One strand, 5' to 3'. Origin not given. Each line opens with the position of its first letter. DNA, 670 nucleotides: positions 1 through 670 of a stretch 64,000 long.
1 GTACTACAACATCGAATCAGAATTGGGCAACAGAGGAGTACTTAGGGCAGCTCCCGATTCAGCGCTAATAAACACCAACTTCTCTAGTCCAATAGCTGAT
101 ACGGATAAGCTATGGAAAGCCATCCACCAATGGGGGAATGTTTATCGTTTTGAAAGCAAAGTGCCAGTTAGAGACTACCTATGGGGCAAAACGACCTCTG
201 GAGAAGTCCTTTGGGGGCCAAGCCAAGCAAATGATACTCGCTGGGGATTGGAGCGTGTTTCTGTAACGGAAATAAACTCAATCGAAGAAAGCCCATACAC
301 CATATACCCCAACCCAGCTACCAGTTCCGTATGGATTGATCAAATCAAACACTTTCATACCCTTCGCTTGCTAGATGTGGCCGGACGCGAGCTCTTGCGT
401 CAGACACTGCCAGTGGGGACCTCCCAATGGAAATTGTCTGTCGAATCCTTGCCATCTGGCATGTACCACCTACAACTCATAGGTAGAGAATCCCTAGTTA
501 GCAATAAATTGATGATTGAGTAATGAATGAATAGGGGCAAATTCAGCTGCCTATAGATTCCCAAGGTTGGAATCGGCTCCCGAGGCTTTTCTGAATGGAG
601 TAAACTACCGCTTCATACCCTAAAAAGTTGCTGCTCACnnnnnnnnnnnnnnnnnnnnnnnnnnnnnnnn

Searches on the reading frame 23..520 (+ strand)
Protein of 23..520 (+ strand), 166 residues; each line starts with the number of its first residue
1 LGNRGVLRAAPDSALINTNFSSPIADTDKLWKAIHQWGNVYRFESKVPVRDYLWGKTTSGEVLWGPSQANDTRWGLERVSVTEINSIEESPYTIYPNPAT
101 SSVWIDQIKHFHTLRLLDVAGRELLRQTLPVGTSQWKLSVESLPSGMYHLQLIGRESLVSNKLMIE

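Call 7: search_protein_families(library=pfam, proteins=[window:23-520:+], max_evalue=0.00001)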
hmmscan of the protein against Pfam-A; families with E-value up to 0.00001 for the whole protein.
window:23-520:+ (166 aa): 2 families
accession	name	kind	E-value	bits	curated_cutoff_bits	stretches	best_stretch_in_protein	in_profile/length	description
PF18962.6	Por_Secre_tail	-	1.7e-09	38.3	27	1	94-165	1-75/75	Secretion system C-terminal sorting domain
PF24208.1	Beta-tre_PLH30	-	4.2e-07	30.4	27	1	4-73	53-127/130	Endo-acting ulvan lyase beta-trefoil domain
